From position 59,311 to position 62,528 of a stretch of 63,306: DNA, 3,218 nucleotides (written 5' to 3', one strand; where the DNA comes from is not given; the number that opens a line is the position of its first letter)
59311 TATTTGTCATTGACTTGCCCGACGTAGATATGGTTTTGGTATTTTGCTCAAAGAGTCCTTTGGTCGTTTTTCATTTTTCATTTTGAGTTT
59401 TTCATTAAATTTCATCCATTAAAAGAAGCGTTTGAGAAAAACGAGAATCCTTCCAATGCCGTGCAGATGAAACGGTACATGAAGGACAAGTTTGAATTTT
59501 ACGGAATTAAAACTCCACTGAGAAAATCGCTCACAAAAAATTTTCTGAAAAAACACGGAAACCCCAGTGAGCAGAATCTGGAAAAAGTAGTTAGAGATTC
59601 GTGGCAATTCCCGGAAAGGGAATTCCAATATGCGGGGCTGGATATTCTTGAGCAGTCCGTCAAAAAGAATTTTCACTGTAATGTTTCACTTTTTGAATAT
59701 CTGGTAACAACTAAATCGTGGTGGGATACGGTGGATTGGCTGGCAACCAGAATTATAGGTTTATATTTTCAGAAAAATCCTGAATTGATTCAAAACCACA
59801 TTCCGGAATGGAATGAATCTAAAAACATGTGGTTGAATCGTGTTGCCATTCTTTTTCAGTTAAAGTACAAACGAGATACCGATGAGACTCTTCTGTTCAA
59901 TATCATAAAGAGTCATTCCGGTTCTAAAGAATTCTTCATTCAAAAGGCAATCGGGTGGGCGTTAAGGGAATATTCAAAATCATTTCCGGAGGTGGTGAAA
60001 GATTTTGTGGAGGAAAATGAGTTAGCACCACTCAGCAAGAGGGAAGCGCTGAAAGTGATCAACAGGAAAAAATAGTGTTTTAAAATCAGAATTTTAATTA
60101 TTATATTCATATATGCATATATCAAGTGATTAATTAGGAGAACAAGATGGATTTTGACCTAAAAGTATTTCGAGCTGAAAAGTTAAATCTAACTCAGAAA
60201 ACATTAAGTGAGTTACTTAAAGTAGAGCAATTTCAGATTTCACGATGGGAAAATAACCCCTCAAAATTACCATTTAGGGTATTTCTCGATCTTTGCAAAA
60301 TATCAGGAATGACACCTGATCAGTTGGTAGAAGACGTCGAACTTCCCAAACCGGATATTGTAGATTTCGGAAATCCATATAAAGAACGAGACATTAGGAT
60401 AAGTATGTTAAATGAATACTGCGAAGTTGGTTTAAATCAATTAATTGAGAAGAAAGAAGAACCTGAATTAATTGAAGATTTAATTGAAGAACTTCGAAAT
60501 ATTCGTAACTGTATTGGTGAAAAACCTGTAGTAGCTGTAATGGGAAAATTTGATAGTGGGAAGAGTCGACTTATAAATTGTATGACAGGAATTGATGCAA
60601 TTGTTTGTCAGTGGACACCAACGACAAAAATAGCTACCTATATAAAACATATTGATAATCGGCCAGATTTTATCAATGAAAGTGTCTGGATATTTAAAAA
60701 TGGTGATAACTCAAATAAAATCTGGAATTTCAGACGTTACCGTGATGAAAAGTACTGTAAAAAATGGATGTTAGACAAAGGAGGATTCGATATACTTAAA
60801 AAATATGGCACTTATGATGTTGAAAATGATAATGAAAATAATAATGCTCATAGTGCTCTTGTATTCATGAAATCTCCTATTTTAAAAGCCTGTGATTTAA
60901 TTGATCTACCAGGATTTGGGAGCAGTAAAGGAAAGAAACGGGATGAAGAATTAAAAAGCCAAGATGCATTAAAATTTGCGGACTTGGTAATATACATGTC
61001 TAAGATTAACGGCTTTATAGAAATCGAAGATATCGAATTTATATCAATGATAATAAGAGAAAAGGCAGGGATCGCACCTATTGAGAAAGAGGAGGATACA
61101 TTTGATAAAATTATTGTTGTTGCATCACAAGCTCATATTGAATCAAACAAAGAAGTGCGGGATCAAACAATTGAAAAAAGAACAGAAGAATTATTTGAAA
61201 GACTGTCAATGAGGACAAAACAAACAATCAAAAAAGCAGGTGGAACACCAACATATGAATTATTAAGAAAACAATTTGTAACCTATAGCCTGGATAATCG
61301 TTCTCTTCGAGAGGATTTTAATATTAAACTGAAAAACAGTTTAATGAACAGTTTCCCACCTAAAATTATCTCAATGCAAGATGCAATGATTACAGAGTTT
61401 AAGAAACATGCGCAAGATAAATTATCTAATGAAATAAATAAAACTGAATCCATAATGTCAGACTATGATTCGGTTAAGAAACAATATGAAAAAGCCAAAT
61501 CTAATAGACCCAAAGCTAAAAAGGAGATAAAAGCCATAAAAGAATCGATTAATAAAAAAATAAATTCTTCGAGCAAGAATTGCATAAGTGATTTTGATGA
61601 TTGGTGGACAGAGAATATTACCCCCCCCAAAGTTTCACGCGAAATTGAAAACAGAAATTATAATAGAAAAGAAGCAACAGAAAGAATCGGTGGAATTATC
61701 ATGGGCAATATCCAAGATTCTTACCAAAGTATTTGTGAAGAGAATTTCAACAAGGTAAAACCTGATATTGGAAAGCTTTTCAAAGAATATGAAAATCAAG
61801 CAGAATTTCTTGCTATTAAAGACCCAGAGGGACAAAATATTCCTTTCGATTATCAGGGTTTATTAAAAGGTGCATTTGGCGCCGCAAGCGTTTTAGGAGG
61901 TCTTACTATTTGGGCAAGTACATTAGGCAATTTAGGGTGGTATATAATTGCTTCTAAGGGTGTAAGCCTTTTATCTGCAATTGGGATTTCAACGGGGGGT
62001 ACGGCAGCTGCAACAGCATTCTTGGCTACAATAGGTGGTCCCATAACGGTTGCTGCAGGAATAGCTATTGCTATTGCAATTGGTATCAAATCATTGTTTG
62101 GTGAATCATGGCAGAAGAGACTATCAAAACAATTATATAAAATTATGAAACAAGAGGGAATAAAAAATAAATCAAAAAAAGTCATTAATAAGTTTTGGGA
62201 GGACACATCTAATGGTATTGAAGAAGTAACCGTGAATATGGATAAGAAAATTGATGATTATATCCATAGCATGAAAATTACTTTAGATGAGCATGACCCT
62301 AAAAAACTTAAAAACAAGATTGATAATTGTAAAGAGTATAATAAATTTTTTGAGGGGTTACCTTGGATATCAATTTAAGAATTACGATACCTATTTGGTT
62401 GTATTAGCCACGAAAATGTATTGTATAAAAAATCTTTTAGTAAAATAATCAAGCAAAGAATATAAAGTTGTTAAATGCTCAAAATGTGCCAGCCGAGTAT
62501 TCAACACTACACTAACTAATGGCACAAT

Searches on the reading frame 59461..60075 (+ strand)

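Call 43: search_protein_families(library=pfam, proteins=[window:59461-60075:+])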
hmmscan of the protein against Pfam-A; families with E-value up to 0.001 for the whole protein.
window:59461-60075:+ (204 aa): 1 family
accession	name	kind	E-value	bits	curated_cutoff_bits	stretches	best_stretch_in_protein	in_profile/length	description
PF08713.17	DNA_alkylation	-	1.5e-61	208.2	21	1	2-199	16-212/213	DNA alkylation repair enzyme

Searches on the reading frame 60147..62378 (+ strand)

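Call 43: search_protein_families(library=pfam, proteins=[window:60147-62378:+])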
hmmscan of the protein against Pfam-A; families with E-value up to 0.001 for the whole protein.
window:60147-62378:+ (743 aa): 5 families
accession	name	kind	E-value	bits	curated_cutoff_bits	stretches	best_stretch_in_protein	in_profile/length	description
PF00350.29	Dynamin_N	-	7.4e-11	42.8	27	1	129-306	1-157/168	Dynamin family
PF01926.29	MMR_HSR1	-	8.4e-08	32.8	21.9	1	129-303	2-101/113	50S ribosome-binding GTPase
PF12844.13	HTH_19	-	2.1e-05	24.8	30.2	1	11-61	9-59/64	Helix-turn-helix domain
PF01381.28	HTH_3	-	0.00047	20.6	23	0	9-58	5-53/55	Helix-turn-helix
PF13443.12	HTH_26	-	0.00061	20.4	22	0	11-64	8-61/63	Cro/C1-type HTH DNA-binding domain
